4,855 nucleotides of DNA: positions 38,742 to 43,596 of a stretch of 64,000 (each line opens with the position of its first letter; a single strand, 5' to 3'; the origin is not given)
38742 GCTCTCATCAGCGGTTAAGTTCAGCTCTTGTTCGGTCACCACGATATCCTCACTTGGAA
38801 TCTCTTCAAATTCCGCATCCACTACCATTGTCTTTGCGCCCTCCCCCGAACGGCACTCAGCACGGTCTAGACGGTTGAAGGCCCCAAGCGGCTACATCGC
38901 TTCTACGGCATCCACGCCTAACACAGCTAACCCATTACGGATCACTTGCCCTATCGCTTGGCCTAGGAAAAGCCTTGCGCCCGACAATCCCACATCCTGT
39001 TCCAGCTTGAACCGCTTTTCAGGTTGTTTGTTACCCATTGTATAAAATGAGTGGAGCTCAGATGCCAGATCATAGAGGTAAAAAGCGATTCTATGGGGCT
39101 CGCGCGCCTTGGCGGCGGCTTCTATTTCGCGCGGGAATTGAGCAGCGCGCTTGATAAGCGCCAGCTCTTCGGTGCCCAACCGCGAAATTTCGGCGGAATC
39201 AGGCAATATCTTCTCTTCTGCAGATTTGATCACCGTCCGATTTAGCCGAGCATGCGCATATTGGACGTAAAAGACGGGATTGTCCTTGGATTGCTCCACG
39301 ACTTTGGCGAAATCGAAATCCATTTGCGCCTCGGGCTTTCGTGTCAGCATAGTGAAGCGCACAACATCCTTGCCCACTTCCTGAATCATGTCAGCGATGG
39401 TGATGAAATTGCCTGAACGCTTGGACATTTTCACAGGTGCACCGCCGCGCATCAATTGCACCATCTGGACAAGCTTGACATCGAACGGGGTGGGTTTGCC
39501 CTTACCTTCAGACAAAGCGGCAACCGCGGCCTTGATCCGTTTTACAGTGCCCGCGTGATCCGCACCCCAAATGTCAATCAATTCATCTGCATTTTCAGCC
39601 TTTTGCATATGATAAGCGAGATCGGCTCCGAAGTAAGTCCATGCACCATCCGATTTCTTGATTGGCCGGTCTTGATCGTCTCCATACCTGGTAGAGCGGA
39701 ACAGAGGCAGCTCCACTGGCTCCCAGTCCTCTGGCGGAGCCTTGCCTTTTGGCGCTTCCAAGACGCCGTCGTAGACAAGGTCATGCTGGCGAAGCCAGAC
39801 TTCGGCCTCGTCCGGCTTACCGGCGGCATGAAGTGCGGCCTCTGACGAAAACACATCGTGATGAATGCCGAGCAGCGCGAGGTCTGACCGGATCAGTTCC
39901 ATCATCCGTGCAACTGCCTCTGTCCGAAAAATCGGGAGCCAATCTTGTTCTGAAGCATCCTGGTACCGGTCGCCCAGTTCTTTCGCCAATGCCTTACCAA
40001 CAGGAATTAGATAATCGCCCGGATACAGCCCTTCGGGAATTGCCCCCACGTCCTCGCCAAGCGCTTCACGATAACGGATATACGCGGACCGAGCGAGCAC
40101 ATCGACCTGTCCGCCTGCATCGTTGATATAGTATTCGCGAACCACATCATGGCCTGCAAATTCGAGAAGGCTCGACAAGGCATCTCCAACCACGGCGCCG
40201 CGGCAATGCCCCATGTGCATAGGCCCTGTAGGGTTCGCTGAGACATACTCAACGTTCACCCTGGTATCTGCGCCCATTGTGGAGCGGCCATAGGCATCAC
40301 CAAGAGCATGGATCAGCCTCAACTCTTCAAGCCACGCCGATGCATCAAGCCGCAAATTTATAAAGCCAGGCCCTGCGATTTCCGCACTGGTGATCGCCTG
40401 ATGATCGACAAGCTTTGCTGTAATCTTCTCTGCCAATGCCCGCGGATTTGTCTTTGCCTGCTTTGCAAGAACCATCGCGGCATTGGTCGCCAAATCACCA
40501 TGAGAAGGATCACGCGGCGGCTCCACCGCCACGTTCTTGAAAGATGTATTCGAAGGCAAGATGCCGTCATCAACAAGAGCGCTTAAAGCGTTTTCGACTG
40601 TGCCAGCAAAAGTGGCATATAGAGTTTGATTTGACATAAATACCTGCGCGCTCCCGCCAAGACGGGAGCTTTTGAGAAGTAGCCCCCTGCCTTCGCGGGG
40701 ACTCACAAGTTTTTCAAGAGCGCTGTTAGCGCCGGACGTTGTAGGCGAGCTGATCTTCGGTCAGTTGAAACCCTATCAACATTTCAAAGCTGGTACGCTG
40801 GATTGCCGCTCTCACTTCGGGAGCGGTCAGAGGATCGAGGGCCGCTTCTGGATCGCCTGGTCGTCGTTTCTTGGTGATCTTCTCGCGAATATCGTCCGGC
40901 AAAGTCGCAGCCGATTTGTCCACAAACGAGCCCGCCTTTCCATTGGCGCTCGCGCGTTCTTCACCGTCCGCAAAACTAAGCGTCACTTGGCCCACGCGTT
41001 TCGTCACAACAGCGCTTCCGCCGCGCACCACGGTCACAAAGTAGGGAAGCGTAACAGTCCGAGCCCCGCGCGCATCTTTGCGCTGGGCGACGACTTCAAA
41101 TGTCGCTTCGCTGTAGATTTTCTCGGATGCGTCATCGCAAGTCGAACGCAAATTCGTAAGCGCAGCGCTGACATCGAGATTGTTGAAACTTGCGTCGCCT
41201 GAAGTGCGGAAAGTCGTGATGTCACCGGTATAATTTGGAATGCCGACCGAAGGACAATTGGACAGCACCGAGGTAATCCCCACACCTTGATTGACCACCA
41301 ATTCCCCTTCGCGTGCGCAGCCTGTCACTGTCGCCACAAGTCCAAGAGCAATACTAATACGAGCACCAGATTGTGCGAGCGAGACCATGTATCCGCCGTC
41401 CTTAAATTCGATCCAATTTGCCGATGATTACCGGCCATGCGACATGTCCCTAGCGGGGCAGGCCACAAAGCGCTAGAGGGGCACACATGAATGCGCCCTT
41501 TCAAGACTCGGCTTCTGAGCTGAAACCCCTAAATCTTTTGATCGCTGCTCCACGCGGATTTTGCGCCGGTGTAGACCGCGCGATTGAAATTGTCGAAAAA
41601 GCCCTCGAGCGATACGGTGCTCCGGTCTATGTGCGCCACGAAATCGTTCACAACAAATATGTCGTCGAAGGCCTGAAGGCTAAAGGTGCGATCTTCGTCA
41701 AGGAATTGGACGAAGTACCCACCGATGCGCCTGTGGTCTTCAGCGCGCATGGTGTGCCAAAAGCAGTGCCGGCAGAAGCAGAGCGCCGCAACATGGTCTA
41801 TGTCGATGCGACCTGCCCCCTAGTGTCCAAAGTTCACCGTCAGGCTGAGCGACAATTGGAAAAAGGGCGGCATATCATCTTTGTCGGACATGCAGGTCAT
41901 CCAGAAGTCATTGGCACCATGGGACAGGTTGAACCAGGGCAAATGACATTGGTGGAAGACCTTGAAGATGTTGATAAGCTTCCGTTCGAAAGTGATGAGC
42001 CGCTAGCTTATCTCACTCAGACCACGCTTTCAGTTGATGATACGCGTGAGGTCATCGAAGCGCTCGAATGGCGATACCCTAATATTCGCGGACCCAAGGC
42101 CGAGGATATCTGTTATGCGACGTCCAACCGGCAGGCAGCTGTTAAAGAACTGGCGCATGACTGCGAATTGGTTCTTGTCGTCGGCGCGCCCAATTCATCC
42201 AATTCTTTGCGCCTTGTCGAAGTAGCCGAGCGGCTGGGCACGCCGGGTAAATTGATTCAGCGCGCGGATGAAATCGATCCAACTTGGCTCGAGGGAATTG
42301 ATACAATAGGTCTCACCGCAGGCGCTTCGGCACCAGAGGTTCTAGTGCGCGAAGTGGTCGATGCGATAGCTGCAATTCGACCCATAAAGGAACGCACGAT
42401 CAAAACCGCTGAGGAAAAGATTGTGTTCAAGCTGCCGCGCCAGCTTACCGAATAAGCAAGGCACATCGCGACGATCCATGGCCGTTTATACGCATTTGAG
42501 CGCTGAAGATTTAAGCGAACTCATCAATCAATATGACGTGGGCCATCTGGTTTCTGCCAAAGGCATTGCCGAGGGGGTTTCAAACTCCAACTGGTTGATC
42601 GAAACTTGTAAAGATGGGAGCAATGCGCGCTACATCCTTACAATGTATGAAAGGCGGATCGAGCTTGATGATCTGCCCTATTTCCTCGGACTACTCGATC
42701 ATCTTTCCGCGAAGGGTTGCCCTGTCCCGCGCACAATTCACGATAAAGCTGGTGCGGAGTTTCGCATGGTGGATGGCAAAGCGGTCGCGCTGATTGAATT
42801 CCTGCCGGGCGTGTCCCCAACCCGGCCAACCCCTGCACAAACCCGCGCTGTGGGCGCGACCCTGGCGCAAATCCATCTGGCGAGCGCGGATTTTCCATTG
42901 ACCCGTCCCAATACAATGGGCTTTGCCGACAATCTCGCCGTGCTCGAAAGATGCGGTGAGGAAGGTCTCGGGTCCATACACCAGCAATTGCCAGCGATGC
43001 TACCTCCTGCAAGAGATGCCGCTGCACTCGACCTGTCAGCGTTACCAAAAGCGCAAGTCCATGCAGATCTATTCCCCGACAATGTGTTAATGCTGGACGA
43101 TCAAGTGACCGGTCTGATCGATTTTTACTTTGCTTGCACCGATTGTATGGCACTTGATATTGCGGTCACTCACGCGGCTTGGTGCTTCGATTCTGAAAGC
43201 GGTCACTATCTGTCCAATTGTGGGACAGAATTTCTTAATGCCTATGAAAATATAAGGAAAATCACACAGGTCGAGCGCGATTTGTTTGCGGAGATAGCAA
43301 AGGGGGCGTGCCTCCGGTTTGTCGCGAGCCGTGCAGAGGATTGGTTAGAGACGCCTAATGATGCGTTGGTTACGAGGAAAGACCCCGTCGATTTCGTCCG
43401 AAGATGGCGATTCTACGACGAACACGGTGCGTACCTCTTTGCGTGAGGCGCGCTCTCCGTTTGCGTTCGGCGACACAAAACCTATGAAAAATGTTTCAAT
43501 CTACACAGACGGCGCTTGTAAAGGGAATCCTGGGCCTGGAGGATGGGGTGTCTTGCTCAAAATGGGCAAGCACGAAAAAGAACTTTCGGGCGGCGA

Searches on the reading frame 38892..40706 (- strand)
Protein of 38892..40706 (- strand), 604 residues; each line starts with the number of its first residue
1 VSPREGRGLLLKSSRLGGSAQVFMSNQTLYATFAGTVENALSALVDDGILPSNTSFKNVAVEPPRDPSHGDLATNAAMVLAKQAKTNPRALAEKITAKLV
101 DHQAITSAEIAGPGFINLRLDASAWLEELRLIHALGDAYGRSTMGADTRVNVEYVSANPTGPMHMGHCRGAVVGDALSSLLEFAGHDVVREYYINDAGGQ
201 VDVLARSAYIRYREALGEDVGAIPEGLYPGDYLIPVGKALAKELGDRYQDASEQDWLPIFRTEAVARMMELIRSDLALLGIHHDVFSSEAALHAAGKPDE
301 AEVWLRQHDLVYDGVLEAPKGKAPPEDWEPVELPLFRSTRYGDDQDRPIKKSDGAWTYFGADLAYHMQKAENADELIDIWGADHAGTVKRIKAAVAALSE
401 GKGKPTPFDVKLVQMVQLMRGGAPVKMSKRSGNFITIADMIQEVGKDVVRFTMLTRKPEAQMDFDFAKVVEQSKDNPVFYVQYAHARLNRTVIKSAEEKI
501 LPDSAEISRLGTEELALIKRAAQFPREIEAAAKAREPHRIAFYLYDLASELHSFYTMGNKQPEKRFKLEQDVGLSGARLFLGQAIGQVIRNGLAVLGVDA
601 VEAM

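Call 46: search_protein_families(library=pfam, proteins=[window:38892-40706:-], max_evalue=0.000001)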
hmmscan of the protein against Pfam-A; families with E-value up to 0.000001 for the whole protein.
window:38892-40706:- (604 aa): 5 families
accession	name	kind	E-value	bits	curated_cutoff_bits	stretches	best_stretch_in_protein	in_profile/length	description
PF05746.21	DALR_1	-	3.4e-26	92.1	22.3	1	481-604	1-117/117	DALR anticodon binding domain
PF03485.21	Arg_tRNA_synt_N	-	1.2e-23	84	21.5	1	36-120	6-85/85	Arginyl tRNA synthetase N terminal domain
PF00750.26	tRNA-synt_1d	-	1.5e-17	64.1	23.3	1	144-205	16-77/349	tRNA synthetases class I (R), catalytic domain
PF01921.24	tRNA-synt_1f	-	1.4e-07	31.2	27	0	414-475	273-331/360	tRNA synthetases class I (K)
PF01406.26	tRNA-synt_1e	-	2.7e-07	30.7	27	0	426-467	253-294/301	tRNA synthetases class I (C) catalytic domain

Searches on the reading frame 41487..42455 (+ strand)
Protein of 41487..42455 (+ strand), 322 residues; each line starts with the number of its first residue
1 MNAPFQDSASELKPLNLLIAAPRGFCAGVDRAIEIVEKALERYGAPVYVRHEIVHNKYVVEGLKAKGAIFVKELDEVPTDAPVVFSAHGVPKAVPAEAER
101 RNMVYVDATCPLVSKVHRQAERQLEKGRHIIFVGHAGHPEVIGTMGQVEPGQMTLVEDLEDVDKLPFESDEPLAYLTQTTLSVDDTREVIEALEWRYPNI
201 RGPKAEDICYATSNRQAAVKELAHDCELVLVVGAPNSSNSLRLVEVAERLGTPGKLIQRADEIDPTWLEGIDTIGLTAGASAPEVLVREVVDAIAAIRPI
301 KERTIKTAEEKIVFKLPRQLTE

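Call 46: search_protein_families(library=pfam, proteins=[window:41487-42455:+], max_evalue=0.000001)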
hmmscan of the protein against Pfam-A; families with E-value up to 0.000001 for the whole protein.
window:41487-42455:+ (322 aa): 1 family
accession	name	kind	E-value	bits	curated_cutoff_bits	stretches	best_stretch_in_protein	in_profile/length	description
PF02401.23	LYTB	-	9.1e-98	327.2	24.5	1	18-294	2-266/267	LytB protein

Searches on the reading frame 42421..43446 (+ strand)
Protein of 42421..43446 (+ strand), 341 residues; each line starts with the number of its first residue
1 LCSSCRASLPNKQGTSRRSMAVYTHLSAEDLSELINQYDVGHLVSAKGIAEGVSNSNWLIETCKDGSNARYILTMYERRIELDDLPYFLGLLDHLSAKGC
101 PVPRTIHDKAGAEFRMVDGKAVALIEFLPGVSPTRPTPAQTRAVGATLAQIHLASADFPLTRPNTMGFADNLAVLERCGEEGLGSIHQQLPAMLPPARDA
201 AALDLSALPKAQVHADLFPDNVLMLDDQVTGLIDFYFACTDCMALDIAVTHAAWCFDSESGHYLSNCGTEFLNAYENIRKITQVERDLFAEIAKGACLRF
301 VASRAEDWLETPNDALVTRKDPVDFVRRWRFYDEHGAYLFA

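Call 46: search_protein_families(library=pfam, proteins=[window:42421-43446:+], max_evalue=0.000001)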
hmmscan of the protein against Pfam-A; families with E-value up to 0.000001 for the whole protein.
window:42421-43446:+ (341 aa): 1 family
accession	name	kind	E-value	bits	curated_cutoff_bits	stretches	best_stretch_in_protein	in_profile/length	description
PF01636.29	APH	-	3.7e-34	119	23.2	1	46-259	2-218/239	Phosphotransferase enzyme family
